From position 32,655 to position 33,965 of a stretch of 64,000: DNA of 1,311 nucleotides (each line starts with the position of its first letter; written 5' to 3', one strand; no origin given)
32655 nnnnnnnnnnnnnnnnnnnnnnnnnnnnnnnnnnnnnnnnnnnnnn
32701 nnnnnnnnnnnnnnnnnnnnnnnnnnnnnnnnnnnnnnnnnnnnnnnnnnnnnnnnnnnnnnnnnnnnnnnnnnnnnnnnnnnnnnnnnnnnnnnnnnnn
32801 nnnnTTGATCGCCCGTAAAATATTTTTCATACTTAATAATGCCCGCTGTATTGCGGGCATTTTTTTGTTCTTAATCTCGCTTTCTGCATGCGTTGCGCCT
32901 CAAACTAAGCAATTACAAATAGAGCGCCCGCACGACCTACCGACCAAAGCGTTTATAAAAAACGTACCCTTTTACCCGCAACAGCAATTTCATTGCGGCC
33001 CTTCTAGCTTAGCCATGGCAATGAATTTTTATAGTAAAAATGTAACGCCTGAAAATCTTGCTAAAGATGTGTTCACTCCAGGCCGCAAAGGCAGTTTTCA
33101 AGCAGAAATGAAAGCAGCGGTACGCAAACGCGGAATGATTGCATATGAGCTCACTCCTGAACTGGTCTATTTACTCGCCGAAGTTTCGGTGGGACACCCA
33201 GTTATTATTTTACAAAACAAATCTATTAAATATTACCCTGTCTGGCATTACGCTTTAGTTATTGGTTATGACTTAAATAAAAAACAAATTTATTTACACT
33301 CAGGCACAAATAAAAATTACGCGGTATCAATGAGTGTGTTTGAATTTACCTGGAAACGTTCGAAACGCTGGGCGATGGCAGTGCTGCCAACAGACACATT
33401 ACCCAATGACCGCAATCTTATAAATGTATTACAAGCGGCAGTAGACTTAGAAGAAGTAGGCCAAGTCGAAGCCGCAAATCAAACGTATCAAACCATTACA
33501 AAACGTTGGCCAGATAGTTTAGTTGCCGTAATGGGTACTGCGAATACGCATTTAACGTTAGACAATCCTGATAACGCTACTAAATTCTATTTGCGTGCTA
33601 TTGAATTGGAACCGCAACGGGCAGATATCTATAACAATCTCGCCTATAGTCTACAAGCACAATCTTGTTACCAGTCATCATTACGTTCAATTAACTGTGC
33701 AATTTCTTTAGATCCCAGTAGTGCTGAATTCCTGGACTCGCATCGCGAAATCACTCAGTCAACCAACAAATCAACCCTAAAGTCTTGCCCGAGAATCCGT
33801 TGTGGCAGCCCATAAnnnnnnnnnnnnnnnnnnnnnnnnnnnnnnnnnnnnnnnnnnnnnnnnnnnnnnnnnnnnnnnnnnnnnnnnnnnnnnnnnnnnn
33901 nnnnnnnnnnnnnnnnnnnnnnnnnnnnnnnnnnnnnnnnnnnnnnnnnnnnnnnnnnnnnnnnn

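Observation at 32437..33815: PA2779-like small secreted protein coupled to a PA2778-like C39-peptidase/TPR lipoprotein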

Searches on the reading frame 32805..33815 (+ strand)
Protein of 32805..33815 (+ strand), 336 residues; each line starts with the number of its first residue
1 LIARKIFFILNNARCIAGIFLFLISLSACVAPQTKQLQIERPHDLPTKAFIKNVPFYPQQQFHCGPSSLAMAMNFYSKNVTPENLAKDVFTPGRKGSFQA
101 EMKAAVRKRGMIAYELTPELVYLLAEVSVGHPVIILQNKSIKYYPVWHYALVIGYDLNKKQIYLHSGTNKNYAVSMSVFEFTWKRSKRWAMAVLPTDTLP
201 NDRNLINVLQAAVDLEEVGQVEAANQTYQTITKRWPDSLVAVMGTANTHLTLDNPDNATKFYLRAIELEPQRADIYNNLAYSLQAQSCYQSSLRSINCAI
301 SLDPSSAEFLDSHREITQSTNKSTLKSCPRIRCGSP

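Call 3: search_protein_families(library=ncbifam, proteins=[window:32805-33815:+], max_evalue=0.01)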
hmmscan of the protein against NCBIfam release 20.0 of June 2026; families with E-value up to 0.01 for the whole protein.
window:32805-33815:+ (336 aa): 9 families
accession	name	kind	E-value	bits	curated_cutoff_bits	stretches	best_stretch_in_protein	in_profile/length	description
NF033920.0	C39_PA2778_fam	equivalog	7.6e-95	317.1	150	1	51-304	2-255/255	PA2778 family cysteine peptidase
TIGR02917.1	PEP_TPR_lipo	equivalog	6.6e-08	30.9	312.2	1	212-311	743-841/899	XrtA/PEP-CTERM system TPR-repeat protein PrsT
NF040959.1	MamA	equivalog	1.3e-05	24.7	200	1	204-316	70-179/204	magnetosome protein MamA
TIGR03939.1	PGA_TPR_OMP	equivalog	1.5e-05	23.5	366.65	1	220-325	101-206/800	poly-beta-1,6 N-acetyl-D-glucosamine export porin PgaA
TIGR02552.1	LcrH_SycD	equivalog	8.9e-05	22.2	104.8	1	205-317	18-130/136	SycD/LcrH family type III secretion system chaperone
TIGR02521.1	type_IV_pilW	equivalog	0.00014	21.5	154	1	212-301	38-127/234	type IV pilus biogenesis/stability protein PilW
NF033762.1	social_mot_Tgl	equivalog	0.00038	19.9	225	1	211-296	37-123/252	social motility TPR repeat lipoprotein Tgl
NF053607.1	CHU_0125_OmpA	equivalog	0.0043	15.6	620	1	217-302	31-116/639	CHU_0125 family OmpA-like outer membrane integrity protein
TIGR03796.1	NHLM_micro_ABC1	equivalog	0.0057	14.9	853.3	1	63-179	12-115/710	NHLP family bacteriocin export ABC transporter peptidase/permease/ATPase subunit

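Call 4: search_protein_families(library=pfam, proteins=[window:32805-33815:+], max_evalue=0.1)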
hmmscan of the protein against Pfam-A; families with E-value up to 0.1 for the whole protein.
window:32805-33815:+ (336 aa): 16 families
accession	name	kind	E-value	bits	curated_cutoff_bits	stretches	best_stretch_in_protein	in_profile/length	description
PF13529.12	Peptidase_C39_2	-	2.2e-13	51.4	24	1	53-165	2-140/143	Peptidase_C39 like family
PF00515.34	TPR_1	-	1.8e-08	34.3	27.8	2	273-305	1-33/34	Tetratricopeptide repeat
PF03412.21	Peptidase_C39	-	1.1e-06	28.9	22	1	59-184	8-122/133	Peptidase C39 family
PF13431.12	TPR_17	-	1.5e-05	25.3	24.4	1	261-290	1-30/34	Tetratricopeptide repeat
PF13428.12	TPR_14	-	2e-05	25.3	23.5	1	243-281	5-43/44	Tetratricopeptide repeat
PF07719.23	TPR_2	-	0.00012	22.3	27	0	246-271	8-33/34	Tetratricopeptide repeat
PF13432.12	TPR_16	-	0.00023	22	32.7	1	210-271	2-63/65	Tetratricopeptide repeat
PF13181.12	TPR_8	-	0.00026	21.3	25.7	1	246-271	8-33/34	Tetratricopeptide repeat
PF13414.12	TPR_11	-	0.00031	20.8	26.8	1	258-286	13-41/42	TPR repeat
PF11814.14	DUF3335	-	0.0037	17.2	25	1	54-83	1-31/206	Peptidase_C39 like family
PF14559.12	TPR_19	-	0.0098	16.6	25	1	219-276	5-62/68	Tetratricopeptide repeat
PF13424.12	TPR_12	-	0.025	15.2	30.1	0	272-301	2-31/77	Tetratricopeptide repeat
PF13174.12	TPR_6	-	0.042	15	26.3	0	215-238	10-33/33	Tetratricopeptide repeat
PF04733.20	Coatomer_E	-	0.057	13.3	21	1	203-285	164-247/290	Coatomer epsilon subunit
PF12569.14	NatA_aux_su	-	0.095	12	33.3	0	215-288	14-87/515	N-terminal acetyltransferase A, auxiliary subunit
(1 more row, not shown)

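Call 13: find_homologous_proteins(query=window:32805-33812:+, max_evalue=0.00001)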
Query window:32805-33812:+ (336 aa): 260 proteins with E <= 0.00001 among 1201 candidates; the best 120 are listed.
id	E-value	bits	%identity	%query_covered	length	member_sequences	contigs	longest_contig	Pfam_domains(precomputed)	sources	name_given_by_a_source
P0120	3.8e-203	692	91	100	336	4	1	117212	PF00515.35,PF13529.14,PF03412.22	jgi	-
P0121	4.1e-200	682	88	100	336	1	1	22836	PF00515.35,PF13529.14,PF13432.13,PF13428.13,PF03412.22,PF07719.24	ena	-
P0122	2.7e-192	656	86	99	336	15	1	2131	PF00515.35,PF13529.14,PF13432.13,PF13428.13,PF03412.22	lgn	-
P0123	1.3e-188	644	83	99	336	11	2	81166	PF14559.13,PF00515.35,PF13529.14,PF13432.13,PF13428.13,PF03412.22,PF07719.24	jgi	-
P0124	2.3e-187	640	84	97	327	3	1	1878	PF00515.35,PF13529.14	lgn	-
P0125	6.3e-187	638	83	99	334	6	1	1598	PF13414.13,PF00515.35,PF13529.14,PF13432.13,PF13428.13,PF03412.22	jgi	-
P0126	3.9e-186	636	83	98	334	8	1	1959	PF13414.13,PF00515.35,PF13529.14,PF13432.13,PF13428.13,PF03412.22,PF13181.13,PF07719.24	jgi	jgi:tetratricopeptide (TPR) repeat protein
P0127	2.1e-185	633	84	96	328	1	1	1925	PF00515.35,PF13529.14,PF13432.13,PF13428.13,PF03412.22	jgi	jgi:tetratricopeptide (TPR) repeat protein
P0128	4.0e-185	632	83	100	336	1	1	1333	PF00515.35,PF13529.14,PF13432.13,PF13428.13,PF03412.22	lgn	-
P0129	7.3e-185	632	83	99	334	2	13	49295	PF13431.13,PF00515.35,PF13529.14,PF13432.13,PF03412.22,PF13181.13,PF07719.24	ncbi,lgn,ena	-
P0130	3.0e-184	630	84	98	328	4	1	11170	PF00515.35,PF13529.14,PF13432.13,PF13428.13,PF03412.22,PF07719.24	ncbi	-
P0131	7.6e-183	625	83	97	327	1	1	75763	PF00515.35,PF13529.14,PF03412.22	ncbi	ncbi:MAG: PA2778 family cysteine peptidase [Gammaproteobacteria bacterium]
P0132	6.0e-182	622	81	99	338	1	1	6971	PF13431.13,PF13414.13,PF00515.35,PF13529.14,PF13432.13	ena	-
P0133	7.9e-182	622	82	97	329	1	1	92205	PF00515.35,PF13529.14,PF13432.13,PF03412.22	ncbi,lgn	-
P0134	1.2e-181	621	80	99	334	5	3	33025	PF13431.13,PF13414.13,PF00515.35,PF13529.14,PF13432.13,PF07719.24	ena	-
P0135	1.8e-181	620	82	99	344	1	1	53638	PF00515.35,PF13529.14,PF13432.13,PF13428.13,PF03412.22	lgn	-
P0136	4.7e-181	619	82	96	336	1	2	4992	PF00515.35,PF13529.14,PF03412.22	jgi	-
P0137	1.3e-180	618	81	99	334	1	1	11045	PF13529.14,PF13432.13,PF03412.22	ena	-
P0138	5.9e-180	615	81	99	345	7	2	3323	PF00515.35,PF13529.14,PF03412.22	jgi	jgi:tetratricopeptide (TPR) repeat protein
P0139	1.1e-179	615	80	99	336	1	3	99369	PF00515.35,PF13529.14,PF03412.22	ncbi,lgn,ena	-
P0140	8.3e-178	608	78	100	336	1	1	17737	PF00515.35,PF13529.14,PF13432.13,PF03412.22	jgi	-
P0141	1.3e-175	601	81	97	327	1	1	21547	PF00515.35,PF13529.14,PF13428.13,PF03412.22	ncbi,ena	-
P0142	2.2e-175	600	79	98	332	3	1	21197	PF13414.13,PF00515.35,PF13529.14,PF13432.13,PF13428.13,PF03412.22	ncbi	ncbi:MAG: PA2778 family cysteine peptidase [Gammaproteobacteria bacterium]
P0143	7.3e-175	599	79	98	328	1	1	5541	PF00515.35,PF13529.14,PF13432.13,PF03412.22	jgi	-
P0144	8.1e-170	582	77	95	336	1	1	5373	PF00515.35,PF13529.14,PF03412.22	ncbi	-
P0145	3.7e-168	577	79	95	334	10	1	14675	PF00515.35,PF13529.14,PF13432.13,PF03412.22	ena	-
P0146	2.7e-167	574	75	100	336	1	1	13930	PF00515.35,PF13529.14,PF03412.22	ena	-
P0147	2.8e-167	574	76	99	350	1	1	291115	PF00515.35,PF13529.14,PF13432.13,PF03412.22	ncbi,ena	-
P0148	2.7e-166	571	77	95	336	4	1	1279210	PF00515.35,PF13529.14,PF13432.13,PF03412.22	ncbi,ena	-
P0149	1.5e-165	568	78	96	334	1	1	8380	PF00515.35,PF13529.14,PF13432.13,PF03412.22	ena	-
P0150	1.5e-165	568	75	98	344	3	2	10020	PF00515.35,PF13529.14,PF03412.22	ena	-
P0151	2.3e-165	568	74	97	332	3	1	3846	PF00515.35,PF13529.14,PF03412.22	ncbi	-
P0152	9.5e-163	559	76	93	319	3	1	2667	PF00515.35,PF13529.14,PF03412.22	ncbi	-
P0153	5.5e-156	537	86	80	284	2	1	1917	PF13529.14,PF03412.22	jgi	-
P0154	1.8e-148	512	84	79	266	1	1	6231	PF00515.35,PF13529.14,PF13432.13,PF13428.13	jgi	-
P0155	6.2e-148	510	67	98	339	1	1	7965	PF13414.13,PF00515.35,PF13529.14,PF13428.13,PF03412.22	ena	-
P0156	1.6e-147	509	67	99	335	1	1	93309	PF00515.35,PF13529.14,PF13432.13,PF13428.13,PF03412.22,PF07719.24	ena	-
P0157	1.5e-146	506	66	99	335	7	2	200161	PF13414.13,PF00515.35,PF13529.14,PF03412.22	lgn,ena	-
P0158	2.8e-146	505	66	99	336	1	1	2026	PF13414.13,PF13529.14,PF03412.22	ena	-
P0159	1.8e-145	502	65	99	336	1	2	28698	PF14559.13,PF13414.13,PF00515.35,PF13529.14,PF13432.13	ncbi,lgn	-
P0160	1.5e-144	499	65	99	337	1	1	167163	PF13414.13,PF00515.35,PF13529.14,PF03412.22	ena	-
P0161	1.6e-144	499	64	99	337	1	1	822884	PF13431.13,PF00515.35,PF13529.14,PF13432.13,PF13428.13,PF03412.22,PF07719.24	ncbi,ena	-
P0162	4.0e-144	498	65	98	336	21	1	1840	PF13414.13,PF13529.14,PF03412.22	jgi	-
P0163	5.1e-144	497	66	99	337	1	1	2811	PF13414.13,PF00515.35,PF13529.14,PF13432.13,PF03412.22,PF13181.13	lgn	-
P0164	5.2e-144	497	66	99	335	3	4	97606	PF13431.13,PF13414.13,PF00515.35,PF13529.14,PF03412.22,PF13181.13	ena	-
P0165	1.1e-143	496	66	98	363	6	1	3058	PF00515.35,PF13529.14,PF03412.22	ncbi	-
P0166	5.3e-143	494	66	96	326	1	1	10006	PF13414.13,PF00515.35,PF13529.14,PF03412.22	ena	-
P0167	2.8e-142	492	64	99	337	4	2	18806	PF13414.13,PF00515.35,PF13529.14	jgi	-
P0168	6.7e-142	490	63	99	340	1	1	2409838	PF13529.14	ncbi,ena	-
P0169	3.1e-141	488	63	99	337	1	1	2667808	PF13431.13,PF13414.13,PF00515.35,PF13529.14,PF13181.13,PF07719.24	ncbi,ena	-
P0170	4.9e-141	488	79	78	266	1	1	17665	PF00515.35,PF13529.14,PF13432.13,PF03412.22,PF07719.24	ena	-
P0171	2.8e-140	485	63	99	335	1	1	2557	PF13431.13,PF00515.35,PF13529.14,PF13428.13,PF03412.22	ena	-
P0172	4.7e-140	484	80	78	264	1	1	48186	PF00515.35,PF13529.14,PF13432.13,PF07719.24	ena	-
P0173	6.9e-140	484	62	99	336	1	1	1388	PF14559.13,PF13431.13,PF13414.13,PF00515.35,PF13529.14,PF13424.13,PF13432.13,PF13428.13,PF03412.22,PF07719.24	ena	-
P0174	1.5e-139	483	62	99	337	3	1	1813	PF00515.35,PF13529.14,PF03412.22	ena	-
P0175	1.6e-139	483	66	96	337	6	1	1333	PF13529.14,PF03412.22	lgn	-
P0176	6.8e-138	477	63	94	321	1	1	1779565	PF00515.35,PF13529.14,PF13432.13,PF03412.22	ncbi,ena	-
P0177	5.9e-136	471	61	99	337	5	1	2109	PF13414.13,PF00515.35,PF13529.14,PF03412.22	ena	-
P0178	5.2e-135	468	62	96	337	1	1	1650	PF13414.13,PF00515.35,PF13529.14,PF03412.22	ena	-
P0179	6.9e-135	467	76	79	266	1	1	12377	PF00515.35,PF13529.14,PF13432.13,PF13428.13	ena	-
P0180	1.3e-134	467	77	78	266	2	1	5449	PF00515.35,PF13529.14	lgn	-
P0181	1.0e-130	454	57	99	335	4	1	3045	PF13431.13,PF00515.35,PF13529.14,PF03412.22,PF07719.24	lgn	-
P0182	1.1e-127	444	61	91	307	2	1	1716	PF13414.13,PF00515.35,PF13529.14,PF13428.13,PF03412.22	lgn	-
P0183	1.2e-124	434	73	78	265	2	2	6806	PF00515.35,PF13529.14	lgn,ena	-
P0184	4.0e-119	416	57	93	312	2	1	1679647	PF13431.13,PF00515.35,PF13529.14,PF13428.13,PF03412.22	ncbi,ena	-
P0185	1.1e-116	408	67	78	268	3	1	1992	PF13414.13,PF00515.35,PF13529.14,PF13432.13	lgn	-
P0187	1.6e-107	378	63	77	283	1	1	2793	PF13529.14,PF03412.22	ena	-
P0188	4.6e-105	369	63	78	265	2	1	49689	PF13414.13,PF00515.35,PF13529.14,PF13424.13,PF07719.24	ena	-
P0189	2.3e-88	315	47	94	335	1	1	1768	PF13414.13,PF00515.35,PF13529.14,PF13432.13,PF13428.13,PF03412.22,PF07719.24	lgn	-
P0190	3.2e-82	294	45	90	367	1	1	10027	PF14559.13,PF13529.14,PF13432.13,PF13428.13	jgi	jgi:tetratricopeptide (TPR) repeat protein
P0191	2.7e-81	291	44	90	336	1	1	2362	PF14559.13,PF13431.13,PF13414.13,PF00515.35,PF13529.14,PF13432.13,PF13428.13,PF03412.22,PF13181.13,PF07719.24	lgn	-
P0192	2.4e-68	249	43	89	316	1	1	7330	PF14559.13,PF00515.35,PF13529.14,PF13424.13,PF13432.13,PF13428.13,PF03412.22,PF13181.13,PF07719.24,PF13374.13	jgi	jgi:tetratricopeptide (TPR) repeat protein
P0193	4.1e-68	248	40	91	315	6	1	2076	PF14559.13,PF13414.13,PF00515.35,PF13529.14,PF13432.13,PF13428.13,PF13181.13,PF07719.24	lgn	-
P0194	2.1e-67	246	43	88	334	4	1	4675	PF14559.13,PF13414.13,PF00515.35,PF13529.14,PF13424.13,PF13432.13,PF13428.13,PF07719.24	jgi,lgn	-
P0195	2.5e-65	239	44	82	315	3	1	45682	PF13431.13,PF13414.13,PF13428.13,PF13374.13,PF14559.13,PF00515.35,PF13529.14,PF13424.13,PF13432.13,PF13181.13,PF07719.24,PF13174.13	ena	-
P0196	1.1e-64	237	43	77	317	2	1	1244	PF13431.13,PF13414.13,PF13428.13,PF13374.13,PF14559.13,PF00515.35,PF13529.14,PF13424.13,PF13432.13,PF13181.13,PF07719.24,PF13174.13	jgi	jgi:hypothetical protein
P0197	1.1e-64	237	40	96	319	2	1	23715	PF13431.13,PF23914.2,PF13414.13,PF13428.13,PF14559.13,PF00515.35,PF13529.14,PF13424.13,PF13432.13,PF13181.13,PF07719.24,PF13174.13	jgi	-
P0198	1.1e-63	233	42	82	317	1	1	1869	PF13431.13,PF13414.13,PF13428.13,PF13374.13,PF14559.13,PF00515.35,PF13529.14,PF13424.13,PF13432.13,PF03412.22,PF13181.13,PF07719.24,PF13174.13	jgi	-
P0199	2.5e-63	232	39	89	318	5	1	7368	PF14559.13,PF13431.13,PF00515.35,PF13529.14,PF13424.13,PF13432.13,PF13428.13,PF13181.13,PF07719.24,PF13174.13,PF13374.13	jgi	-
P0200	2.5e-63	232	42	79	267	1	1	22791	PF14559.13,PF13431.13,PF23914.2,PF13414.13,PF00515.35,PF13529.14,PF13424.13,PF13432.13,PF13428.13,PF13181.13,PF07719.24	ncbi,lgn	-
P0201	7.8e-63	231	43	89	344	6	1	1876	PF13431.13,PF13414.13,PF13428.13,PF13374.13,PF14559.13,PF00515.35,PF13529.14,PF13424.13,PF13432.13,PF13181.13,PF07719.24,PF13174.13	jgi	-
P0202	1.3e-62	230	43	74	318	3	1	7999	PF13431.13,PF13414.13,PF13428.13,PF13374.13,PF14559.13,PF00515.35,PF13529.14,PF13424.13,PF13432.13,PF13181.13,PF07719.24,PF13174.13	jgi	-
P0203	1.6e-62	230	42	79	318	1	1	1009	PF13431.13,PF13414.13,PF13428.13,PF13374.13,PF14559.13,PF00515.35,PF13529.14,PF13424.13,PF13432.13,PF03412.22,PF13181.13,PF07719.24,PF13174.13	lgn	-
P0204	1.9e-62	229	42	82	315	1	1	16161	PF14559.13,PF13431.13,PF13414.13,PF00515.35,PF13529.14,PF13424.13,PF13432.13,PF13428.13,PF13181.13,PF07719.24,PF13374.13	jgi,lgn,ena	-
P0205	2.0e-62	229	40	85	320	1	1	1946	PF13431.13,PF13529.14,PF13432.13,PF13374.13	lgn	-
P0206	4.7e-62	228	39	89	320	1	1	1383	PF13431.13,PF00515.35,PF13529.14,PF13374.13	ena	-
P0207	7.2e-62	227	40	82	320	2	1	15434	PF13431.13,PF13529.14,PF13374.13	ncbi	-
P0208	1.2e-61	227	39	85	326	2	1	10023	PF14559.13,PF00515.35,PF13529.14,PF13432.13,PF13428.13,PF03412.22,PF07719.24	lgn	-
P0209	2.3e-61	226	44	73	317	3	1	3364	PF14559.13,PF13431.13,PF13414.13,PF00515.35,PF13529.14,PF13424.13,PF13432.13,PF13428.13,PF13181.13,PF07719.24,PF13174.13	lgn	-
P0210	3.2e-61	225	39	88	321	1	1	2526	PF13431.13,PF13529.14,PF13432.13,PF03412.22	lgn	-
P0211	3.5e-61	225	41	82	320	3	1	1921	PF13529.14,PF03412.22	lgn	-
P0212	3.5e-61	225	42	80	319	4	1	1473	PF13431.13,PF13428.13,PF13374.13,PF07721.21,PF14559.13,PF00515.35,PF13529.14,PF13424.13,PF13432.13,PF03412.22,PF13181.13,PF07719.24,PF13174.13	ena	-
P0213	4.0e-61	225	41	86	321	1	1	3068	PF13431.13,PF23914.2,PF13414.13,PF13428.13,PF13374.13,PF07721.21,PF14559.13,PF00515.35,PF13529.14,PF13424.13,PF13432.13,PF13181.13,PF07719.24,PF13174.13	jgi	jgi:hypothetical protein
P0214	4.3e-61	225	40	84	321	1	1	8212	PF14559.13,PF13414.13,PF00515.35,PF13529.14,PF13432.13,PF13181.13,PF07719.24,PF13374.13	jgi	jgi:hypothetical protein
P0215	5.3e-61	225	40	82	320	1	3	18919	PF13431.13,PF13529.14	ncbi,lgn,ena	-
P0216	5.6e-61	225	42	89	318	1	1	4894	PF14559.13,PF13431.13,PF00515.35,PF13529.14,PF13424.13,PF13432.13,PF13428.13,PF13181.13,PF07719.24,PF13374.13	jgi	jgi:tetratricopeptide (TPR) repeat protein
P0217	6.2e-61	224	39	90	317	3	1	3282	PF14559.13,PF13431.13,PF00515.35,PF13529.14,PF13424.13,PF13432.13,PF13428.13,PF13181.13,PF07719.24,PF13174.13,PF13374.13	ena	-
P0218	7.0e-61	224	43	82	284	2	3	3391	PF13431.13,PF13414.13,PF13428.13,PF13374.13,PF07721.21,PF14559.13,PF00515.35,PF13529.14,PF13424.13,PF13432.13,PF03412.22,PF13181.13,PF07719.24,PF13174.13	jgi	jgi:tetratricopeptide (TPR) repeat protein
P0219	9.5e-61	224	40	85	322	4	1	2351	PF13431.13,PF00515.35,PF13529.14,PF13432.13,PF13374.13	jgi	jgi:tetratricopeptide (TPR) repeat protein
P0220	1.7e-60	223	42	76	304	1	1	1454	PF00515.35,PF13529.14,PF13424.13,PF13432.13,PF13428.13,PF03412.22,PF07719.24,PF13174.13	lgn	-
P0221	1.8e-60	223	39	94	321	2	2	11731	PF13431.13,PF13414.13,PF13428.13,PF13374.13,PF14559.13,PF00515.35,PF13529.14,PF13424.13,PF13432.13,PF13181.13,PF07719.24,PF13174.13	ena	-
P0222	2.7e-60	222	39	93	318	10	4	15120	PF14559.13,PF13414.13,PF00515.35,PF13529.14,PF13424.13,PF13432.13,PF13181.13,PF07719.24,PF13374.13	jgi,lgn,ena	-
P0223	3.1e-60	222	41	82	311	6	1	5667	PF13431.13,PF23914.2,PF13414.13,PF13428.13,PF13374.13,PF14559.13,PF00515.35,PF13529.14,PF13424.13,PF13432.13,PF13181.13,PF07719.24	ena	-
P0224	4.6e-60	222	41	79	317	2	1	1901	PF23914.2,PF13414.13,PF13428.13,PF13374.13,PF14559.13,PF17874.8,PF00515.35,PF13529.14,PF13424.13,PF13432.13,PF13181.13,PF07719.24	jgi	jgi:hypothetical protein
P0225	7.5e-60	221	39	92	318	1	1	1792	PF13431.13,PF13414.13,PF13428.13,PF13374.13,PF14559.13,PF17874.8,PF00515.35,PF13529.14,PF13424.13,PF13432.13,PF13181.13,PF07719.24,PF13174.13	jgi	-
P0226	1.4e-59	220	41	78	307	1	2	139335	PF13431.13,PF00515.35,PF13529.14,PF03412.22,PF07719.24,PF13374.13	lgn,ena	-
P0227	1.4e-59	220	40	82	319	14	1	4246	PF14559.13,PF00515.35,PF13529.14,PF13424.13,PF13432.13,PF13428.13,PF13181.13,PF07719.24,PF13374.13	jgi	jgi:tetratricopeptide (TPR) repeat protein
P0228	1.6e-59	220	38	95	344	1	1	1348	PF14559.13,PF13529.14,PF13432.13,PF13428.13,PF07719.24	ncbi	-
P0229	2.4e-59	219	42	82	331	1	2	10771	PF14559.13,PF13431.13,PF13414.13,PF00515.35,PF13529.14,PF13424.13,PF13432.13,PF13428.13,PF13181.13,PF07719.24,PF13374.13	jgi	jgi:hypothetical protein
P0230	3.0e-59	219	42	74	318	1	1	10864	PF13431.13,PF13414.13,PF13428.13,PF13374.13,PF14559.13,PF00515.35,PF13529.14,PF13424.13,PF13432.13,PF13181.13,PF07719.24,PF13174.13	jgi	jgi:hypothetical protein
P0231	4.0e-59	218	44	74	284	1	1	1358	PF13431.13,PF13414.13,PF13428.13,PF13374.13,PF14559.13,PF00515.35,PF13529.14,PF13424.13,PF13432.13,PF03412.22,PF13181.13,PF07719.24,PF13174.13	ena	-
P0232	4.1e-59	218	40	83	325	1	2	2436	PF13431.13,PF13414.13,PF13428.13,PF13374.13,PF14559.13,PF00515.35,PF13529.14,PF12895.14,PF13424.13,PF13432.13,PF13181.13,PF07719.24,PF13174.13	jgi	jgi:hypothetical protein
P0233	4.2e-59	218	39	92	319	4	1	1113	PF14559.13,PF00515.35,PF13529.14,PF13424.13,PF13432.13,PF13428.13,PF03412.22,PF13181.13,PF07719.24,PF13374.13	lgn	-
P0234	4.4e-59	218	38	88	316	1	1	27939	PF23914.2,PF13414.13,PF00515.35,PF13529.14,PF13424.13,PF13432.13,PF13428.13,PF13181.13,PF07719.24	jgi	jgi:hypothetical protein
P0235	7.9e-59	217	38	87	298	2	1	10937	PF14559.13,PF13414.13,PF00515.35,PF13529.14,PF13424.13,PF13432.13,PF13428.13,PF03412.22,PF13181.13,PF07719.24,PF13374.13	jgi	jgi:tetratricopeptide (TPR) repeat protein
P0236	8.7e-59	217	38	89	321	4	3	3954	PF14559.13,PF13414.13,PF00515.35,PF13529.14,PF13424.13,PF13432.13,PF13181.13,PF13374.13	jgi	jgi:tetratricopeptide (TPR) repeat protein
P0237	1.0e-58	217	41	89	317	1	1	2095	PF14559.13,PF00515.35,PF13529.14,PF13424.13,PF13432.13,PF13428.13,PF13181.13,PF07719.24,PF13174.13,PF13374.13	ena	-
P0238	1.2e-58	217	40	89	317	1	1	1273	PF14559.13,PF00515.35,PF13529.14,PF13424.13,PF13432.13,PF13428.13,PF13181.13,PF07719.24,PF13374.13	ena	-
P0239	1.3e-58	217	38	88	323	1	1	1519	PF14559.13,PF00515.35,PF13529.14,PF13424.13,PF13432.13,PF13428.13,PF07719.24,PF13374.13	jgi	jgi:hypothetical protein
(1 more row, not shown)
